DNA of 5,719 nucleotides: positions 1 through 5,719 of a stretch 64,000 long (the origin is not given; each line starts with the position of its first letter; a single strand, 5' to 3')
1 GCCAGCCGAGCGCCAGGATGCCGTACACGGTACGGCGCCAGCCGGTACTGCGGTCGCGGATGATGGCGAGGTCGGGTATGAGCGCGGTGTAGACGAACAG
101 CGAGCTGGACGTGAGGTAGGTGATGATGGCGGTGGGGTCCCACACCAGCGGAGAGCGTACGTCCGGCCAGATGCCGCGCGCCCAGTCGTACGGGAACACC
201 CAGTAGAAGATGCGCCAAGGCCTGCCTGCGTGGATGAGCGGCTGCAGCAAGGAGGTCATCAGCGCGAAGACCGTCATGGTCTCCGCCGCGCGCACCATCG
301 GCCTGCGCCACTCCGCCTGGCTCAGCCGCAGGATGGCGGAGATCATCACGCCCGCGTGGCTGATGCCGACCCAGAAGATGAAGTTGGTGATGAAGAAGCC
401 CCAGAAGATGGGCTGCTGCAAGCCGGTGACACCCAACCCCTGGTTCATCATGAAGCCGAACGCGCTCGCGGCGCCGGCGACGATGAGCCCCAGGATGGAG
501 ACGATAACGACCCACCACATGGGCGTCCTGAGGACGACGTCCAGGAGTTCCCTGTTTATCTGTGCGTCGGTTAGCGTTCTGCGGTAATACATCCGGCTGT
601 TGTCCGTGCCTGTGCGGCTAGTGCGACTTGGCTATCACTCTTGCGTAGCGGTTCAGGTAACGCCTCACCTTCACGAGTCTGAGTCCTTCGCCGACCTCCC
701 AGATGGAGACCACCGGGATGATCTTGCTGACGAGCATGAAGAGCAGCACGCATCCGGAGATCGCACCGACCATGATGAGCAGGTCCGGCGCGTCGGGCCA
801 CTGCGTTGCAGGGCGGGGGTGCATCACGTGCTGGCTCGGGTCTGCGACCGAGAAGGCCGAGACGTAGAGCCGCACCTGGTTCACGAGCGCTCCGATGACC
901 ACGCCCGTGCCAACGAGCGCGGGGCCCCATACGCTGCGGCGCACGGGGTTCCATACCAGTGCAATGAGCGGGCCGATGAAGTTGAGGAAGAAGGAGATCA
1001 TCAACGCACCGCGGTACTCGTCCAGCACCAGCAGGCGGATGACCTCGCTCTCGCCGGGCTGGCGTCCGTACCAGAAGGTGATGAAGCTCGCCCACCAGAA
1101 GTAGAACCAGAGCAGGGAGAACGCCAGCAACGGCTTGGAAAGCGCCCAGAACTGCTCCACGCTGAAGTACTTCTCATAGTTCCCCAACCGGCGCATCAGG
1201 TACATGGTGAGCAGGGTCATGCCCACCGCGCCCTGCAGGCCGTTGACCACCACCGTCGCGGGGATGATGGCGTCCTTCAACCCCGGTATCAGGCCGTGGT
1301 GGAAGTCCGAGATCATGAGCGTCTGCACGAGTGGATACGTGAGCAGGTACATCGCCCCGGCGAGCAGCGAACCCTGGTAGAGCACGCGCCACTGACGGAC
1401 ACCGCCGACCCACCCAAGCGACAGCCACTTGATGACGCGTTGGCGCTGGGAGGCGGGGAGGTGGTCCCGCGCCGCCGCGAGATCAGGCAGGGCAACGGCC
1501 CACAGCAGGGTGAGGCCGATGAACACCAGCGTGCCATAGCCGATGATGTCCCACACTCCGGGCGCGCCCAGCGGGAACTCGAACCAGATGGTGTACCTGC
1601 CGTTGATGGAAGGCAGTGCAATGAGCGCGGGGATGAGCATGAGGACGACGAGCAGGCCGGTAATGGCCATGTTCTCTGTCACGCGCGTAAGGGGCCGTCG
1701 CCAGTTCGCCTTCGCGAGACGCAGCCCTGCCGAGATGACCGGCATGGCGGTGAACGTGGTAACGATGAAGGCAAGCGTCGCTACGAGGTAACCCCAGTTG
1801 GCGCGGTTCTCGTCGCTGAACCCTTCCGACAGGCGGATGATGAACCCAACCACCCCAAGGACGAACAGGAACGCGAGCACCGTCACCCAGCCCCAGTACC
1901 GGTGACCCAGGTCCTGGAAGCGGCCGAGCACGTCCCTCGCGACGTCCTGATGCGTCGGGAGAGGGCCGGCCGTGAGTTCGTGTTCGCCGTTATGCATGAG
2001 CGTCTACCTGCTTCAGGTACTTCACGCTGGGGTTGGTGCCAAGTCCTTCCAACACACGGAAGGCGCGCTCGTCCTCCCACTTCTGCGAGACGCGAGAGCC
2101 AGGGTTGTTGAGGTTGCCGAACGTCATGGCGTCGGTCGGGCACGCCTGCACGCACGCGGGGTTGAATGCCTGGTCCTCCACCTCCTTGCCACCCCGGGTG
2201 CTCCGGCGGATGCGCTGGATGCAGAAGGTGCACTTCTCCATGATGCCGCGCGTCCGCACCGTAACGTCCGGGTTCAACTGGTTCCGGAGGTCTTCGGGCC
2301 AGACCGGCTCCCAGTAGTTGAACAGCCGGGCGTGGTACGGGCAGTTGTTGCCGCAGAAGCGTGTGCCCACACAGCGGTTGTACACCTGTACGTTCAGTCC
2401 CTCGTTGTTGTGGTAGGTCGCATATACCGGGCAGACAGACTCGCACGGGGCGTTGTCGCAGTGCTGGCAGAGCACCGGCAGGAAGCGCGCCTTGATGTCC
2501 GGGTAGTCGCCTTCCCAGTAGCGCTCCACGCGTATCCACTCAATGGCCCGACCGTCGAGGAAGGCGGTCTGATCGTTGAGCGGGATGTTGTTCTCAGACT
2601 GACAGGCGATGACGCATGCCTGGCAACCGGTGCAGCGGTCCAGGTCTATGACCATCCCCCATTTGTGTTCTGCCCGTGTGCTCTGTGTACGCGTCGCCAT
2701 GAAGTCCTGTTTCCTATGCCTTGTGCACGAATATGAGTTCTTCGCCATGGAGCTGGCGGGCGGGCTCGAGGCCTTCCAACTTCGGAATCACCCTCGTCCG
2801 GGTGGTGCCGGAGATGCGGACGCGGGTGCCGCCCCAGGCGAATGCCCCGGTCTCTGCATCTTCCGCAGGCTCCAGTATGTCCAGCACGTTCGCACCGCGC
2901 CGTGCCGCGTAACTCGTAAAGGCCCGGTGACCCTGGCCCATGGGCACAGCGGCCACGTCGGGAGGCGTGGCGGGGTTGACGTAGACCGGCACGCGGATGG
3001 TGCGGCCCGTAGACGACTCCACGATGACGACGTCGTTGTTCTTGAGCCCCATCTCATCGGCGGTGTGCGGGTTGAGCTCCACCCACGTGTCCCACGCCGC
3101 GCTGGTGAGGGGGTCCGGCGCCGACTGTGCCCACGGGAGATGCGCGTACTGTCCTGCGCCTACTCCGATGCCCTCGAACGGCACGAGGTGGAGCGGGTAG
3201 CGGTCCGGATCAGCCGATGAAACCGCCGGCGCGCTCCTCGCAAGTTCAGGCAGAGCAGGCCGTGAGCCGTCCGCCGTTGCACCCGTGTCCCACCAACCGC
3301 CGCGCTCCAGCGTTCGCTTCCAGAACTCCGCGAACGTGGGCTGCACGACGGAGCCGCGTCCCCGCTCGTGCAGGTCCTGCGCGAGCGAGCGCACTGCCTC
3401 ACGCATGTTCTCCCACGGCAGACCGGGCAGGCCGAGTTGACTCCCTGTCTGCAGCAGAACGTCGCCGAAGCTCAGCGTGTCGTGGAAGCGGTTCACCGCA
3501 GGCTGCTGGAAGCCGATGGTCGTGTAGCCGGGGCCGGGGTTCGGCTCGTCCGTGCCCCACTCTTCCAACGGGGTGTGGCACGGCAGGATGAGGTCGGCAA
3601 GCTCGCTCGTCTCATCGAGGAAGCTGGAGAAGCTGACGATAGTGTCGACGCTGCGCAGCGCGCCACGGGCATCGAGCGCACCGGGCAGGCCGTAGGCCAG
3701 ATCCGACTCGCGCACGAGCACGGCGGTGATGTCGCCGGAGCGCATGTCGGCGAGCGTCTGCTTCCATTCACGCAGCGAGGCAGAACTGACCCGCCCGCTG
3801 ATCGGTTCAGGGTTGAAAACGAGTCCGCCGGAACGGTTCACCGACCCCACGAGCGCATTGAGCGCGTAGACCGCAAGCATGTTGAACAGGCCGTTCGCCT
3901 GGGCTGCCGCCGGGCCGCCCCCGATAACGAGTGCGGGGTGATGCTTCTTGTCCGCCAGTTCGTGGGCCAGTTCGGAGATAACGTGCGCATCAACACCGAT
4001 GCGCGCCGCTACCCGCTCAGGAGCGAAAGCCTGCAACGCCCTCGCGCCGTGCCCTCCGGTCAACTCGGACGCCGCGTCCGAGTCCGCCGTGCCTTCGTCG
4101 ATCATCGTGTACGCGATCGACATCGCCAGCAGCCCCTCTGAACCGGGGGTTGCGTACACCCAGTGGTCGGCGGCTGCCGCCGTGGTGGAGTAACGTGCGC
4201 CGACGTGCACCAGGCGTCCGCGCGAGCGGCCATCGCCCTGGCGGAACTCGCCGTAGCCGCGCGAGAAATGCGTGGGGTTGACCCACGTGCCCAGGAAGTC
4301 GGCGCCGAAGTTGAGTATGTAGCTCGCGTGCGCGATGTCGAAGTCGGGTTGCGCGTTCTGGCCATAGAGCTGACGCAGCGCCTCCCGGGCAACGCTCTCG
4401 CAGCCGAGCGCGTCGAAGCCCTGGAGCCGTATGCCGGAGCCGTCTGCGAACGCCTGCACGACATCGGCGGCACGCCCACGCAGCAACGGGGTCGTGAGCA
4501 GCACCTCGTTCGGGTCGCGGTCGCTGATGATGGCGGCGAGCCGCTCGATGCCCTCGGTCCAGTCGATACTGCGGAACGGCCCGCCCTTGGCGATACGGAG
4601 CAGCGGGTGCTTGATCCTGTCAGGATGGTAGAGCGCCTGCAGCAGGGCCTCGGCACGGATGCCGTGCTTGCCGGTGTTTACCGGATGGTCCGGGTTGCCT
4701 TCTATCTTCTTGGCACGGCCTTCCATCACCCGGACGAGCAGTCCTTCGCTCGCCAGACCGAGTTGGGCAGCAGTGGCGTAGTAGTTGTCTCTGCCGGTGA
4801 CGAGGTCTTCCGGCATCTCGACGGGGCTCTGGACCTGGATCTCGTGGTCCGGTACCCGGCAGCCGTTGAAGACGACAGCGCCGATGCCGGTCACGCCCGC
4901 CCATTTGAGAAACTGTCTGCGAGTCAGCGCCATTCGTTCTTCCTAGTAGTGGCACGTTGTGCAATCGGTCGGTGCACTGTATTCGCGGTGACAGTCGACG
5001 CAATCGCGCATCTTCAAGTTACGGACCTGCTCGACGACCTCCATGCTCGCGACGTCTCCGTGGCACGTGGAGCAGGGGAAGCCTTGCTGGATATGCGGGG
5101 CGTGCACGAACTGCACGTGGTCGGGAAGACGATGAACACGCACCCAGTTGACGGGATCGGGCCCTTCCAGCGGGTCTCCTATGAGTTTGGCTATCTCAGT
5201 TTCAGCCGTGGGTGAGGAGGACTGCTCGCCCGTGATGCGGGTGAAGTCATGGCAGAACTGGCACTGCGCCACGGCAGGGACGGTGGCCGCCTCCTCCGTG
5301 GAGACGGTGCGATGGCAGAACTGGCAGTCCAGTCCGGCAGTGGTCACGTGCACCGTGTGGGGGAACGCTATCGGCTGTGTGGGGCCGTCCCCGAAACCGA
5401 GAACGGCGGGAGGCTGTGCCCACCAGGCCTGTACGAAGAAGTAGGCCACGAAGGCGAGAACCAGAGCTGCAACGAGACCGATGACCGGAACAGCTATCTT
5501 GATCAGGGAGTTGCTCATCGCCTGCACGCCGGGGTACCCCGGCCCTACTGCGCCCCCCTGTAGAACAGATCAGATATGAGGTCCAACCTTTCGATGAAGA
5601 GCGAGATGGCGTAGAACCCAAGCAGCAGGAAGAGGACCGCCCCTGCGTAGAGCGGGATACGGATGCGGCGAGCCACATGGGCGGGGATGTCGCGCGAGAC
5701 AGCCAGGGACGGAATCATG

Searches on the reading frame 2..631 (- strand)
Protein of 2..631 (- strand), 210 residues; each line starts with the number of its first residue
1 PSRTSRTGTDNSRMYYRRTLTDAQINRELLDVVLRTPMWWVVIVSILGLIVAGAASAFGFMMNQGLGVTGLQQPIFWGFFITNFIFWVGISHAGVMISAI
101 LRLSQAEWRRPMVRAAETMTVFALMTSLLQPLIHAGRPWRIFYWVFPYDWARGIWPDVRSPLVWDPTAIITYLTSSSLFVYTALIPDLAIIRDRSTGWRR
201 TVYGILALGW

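Call 29: search_protein_families(library=pfam, proteins=[window:2-631:-], max_evalue=0.00001)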
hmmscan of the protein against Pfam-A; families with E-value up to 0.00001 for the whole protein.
window:2-631:- (210 aa): 1 family
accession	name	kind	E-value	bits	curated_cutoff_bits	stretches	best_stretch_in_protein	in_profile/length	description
PF03916.19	NrfD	-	7.9e-10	39.3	25.8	1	68-186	2-115/313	Polysulphide reductase, NrfD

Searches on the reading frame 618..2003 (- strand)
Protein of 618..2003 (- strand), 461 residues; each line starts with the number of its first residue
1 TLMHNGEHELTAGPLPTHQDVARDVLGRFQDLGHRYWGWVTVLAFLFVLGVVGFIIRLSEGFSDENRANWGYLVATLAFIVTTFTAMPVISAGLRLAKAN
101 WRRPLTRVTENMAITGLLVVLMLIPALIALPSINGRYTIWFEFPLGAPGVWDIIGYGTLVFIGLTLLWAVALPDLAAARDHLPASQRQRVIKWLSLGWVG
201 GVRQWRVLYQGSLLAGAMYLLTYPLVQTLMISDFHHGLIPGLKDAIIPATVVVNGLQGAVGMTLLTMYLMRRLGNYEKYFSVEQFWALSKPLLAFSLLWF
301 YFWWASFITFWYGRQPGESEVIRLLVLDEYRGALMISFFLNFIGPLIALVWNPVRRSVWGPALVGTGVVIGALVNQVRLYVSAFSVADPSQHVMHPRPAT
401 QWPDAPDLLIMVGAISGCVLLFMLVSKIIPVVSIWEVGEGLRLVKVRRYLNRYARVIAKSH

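Call 29: search_protein_families(library=pfam, proteins=[window:618-2003:-], max_evalue=0.00001)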
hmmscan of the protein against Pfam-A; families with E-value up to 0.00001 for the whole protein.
window:618-2003:- (461 aa): 0 families

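Call 45: search_protein_families(library=ncbifam, proteins=[window:618-2003:-], max_evalue=0.001)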
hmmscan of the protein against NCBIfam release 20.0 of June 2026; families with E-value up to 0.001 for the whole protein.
window:618-2003:- (461 aa): 1 family
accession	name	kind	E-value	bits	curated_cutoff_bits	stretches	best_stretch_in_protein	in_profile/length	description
NF045798.1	DsrP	equivalog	0.00012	21.6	350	1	33-129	9-108/346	sulfate reduction electron transfer complex DsrMKJOP subunit DsrP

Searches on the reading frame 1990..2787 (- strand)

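Call 29: search_protein_families(library=pfam, proteins=[window:1990-2787:-], max_evalue=0.00001)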
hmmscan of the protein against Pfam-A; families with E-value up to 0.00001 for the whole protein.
window:1990-2787:- (265 aa): 6 families
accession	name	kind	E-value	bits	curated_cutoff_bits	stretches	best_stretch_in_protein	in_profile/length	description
PF12838.12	Fer4_7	-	6.1e-13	49.5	27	0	138-220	1-52/52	4Fe-4S dicluster domain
PF13247.11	Fer4_11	-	2e-12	47.6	26.2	1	100-155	3-60/100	4Fe-4S dicluster domain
PF13237.11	Fer4_10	-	7e-08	32.7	25.5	0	45-63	2-21/53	4Fe-4S dicluster domain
PF12797.12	Fer4_2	-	2.8e-06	27.4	24.5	1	43-62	1-20/22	4Fe-4S binding domain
PF13187.11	Fer4_9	-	4.3e-06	27.1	27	0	37-64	25-49/52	4Fe-4S dicluster domain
PF00037.32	Fer4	-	8.3e-06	25.8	21.1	0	46-63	2-19/24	4Fe-4S binding domain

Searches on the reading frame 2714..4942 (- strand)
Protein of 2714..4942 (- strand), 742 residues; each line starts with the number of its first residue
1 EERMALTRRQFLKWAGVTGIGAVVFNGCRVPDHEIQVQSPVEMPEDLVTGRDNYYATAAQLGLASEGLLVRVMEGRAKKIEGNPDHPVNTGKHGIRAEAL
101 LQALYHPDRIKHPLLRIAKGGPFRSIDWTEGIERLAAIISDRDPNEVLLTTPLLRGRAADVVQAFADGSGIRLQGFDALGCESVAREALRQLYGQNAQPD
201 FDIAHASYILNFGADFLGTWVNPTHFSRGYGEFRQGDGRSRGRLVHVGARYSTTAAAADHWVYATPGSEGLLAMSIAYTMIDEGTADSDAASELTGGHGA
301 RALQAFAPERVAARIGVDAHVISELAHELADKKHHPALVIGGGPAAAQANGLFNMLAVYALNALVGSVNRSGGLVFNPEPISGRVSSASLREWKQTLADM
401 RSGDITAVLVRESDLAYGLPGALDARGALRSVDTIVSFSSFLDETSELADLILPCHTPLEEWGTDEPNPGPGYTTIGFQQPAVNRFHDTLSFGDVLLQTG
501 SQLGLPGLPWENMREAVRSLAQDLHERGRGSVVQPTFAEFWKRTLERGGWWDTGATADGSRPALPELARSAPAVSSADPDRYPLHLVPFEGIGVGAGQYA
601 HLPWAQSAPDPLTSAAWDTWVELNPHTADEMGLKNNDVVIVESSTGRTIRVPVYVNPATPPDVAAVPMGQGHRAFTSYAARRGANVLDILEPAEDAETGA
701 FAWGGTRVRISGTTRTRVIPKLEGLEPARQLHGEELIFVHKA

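Call 29: search_protein_families(library=pfam, proteins=[window:2714-4942:-], max_evalue=0.00001)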
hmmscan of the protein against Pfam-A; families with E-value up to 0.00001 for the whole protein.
window:2714-4942:- (742 aa): 2 families
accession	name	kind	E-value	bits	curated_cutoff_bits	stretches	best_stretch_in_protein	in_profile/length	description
PF00384.28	Molybdopterin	-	7e-13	48.8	24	1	109-464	1-319/353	Molybdopterin oxidoreductase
PF01568.27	Molydop_binding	-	1.1e-10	42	26.8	1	619-687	30-92/110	Molydopterin dinucleotide binding domain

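Call 45: search_protein_families(library=ncbifam, proteins=[window:2714-4942:-], max_evalue=0.001)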
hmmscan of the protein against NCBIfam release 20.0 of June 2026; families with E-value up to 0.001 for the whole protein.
window:2714-4942:- (742 aa): 17 families
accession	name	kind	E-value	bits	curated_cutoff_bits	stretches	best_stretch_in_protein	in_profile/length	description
NF041783.2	mnquin_red_QrcB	equivalog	3.4e-87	293.2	440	1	4-711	1-693/695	menaquinone reductase molybdopterin-binding-like subunit QrcB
NF041714.1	arsenate_red_ArrA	equivalog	5.7e-40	137.2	1600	3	6-284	3-285/848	arsenate respiratory reductase molybdopterin-containing subunit ArrA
NF012032.0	PRK15488.1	equivalog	7.5e-38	130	694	1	4-377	1-364/759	thiosulfate reductase PhsA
TIGR02166.1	dmsA_ynfE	subfamily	9.7e-28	96.6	777.7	2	6-309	1-313/794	DMSO/selenate family reductase complex A subunit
TIGR01591.1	Fdh-alpha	equivalog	2.1e-27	95.6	666.25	2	71-375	15-318/672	formate dehydrogenase subunit alpha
NF047855.1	AssmNtatRedNasC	equivalog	3.5e-18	65.2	1100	1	398-464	403-469/708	assimilatory nitrate reductase catalytic subunit NasC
TIGR03479.1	DMSO_red_II_alp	subfamily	4.5e-17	61.4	984.75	1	99-293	110-305/913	molybdopterin-dependent oxidoreductase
NF041885.1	selenate_YnfE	exception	7.3e-16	57.1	1675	1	88-309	83-320/805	selenate/tellurate reductase subunit YnfE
NF041884.1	selenate_YnfF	exception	7.5e-15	53.9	1650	1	92-309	84-313/798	selenate/tellurate reductase subunit YnfF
NF041323.1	Nitr_red_NasA_Halo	equivalog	1.9e-12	46.5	1000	1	78-332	21-273/673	assimilatory nitrate reductase NasA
NF011567.1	PRK14991.1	equivalog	3.5e-12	44.9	1750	1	302-375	466-537/1022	tetrathionate reductase subunit TtrA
TIGR01553.1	formate-DH-alph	equivalog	2.4e-10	38.9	814.2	1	72-143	69-141/1009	formate dehydrogenase-N subunit alpha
NF011566.1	PRK14990.1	exception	4.4e-10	38.2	1600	1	233-309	256-333/814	dimethylsulfoxide reductase subunit A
NF010055.0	PRK13532.1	equivalog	1.5e-06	26.8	904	1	4-136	1-129/830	nitrate reductase catalytic subunit NapA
NF005895.0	PRK07860.1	equivalog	1.6e-06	26.5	802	0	388-464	549-624/811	NADH-quinone oxidoreductase subunit G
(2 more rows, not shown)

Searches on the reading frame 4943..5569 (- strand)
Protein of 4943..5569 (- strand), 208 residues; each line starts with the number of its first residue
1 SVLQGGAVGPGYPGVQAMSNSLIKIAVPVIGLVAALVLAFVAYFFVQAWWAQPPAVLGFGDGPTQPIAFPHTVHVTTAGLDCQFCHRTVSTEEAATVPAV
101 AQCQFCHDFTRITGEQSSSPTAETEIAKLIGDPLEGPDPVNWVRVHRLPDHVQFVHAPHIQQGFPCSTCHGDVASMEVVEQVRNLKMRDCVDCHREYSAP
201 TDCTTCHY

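Call 29: search_protein_families(library=pfam, proteins=[window:4943-5569:-], max_evalue=0.00001)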
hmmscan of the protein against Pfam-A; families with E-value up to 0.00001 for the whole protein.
window:4943-5569:- (208 aa): 3 families
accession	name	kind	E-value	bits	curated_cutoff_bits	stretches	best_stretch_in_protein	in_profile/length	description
PF14522.11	Cytochrome_C7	-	7.8e-11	42.1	24.8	1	152-207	1-66/67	Cytochrome c7 and related cytochrome c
PF14537.11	Cytochrom_c3_2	-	1.1e-07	32.6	25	0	77-118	4-44/79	Cytochrome c3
PF02085.21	Cytochrom_CIII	-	1.4e-07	32.2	22.9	0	64-115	18-61/101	Class III cytochrome C family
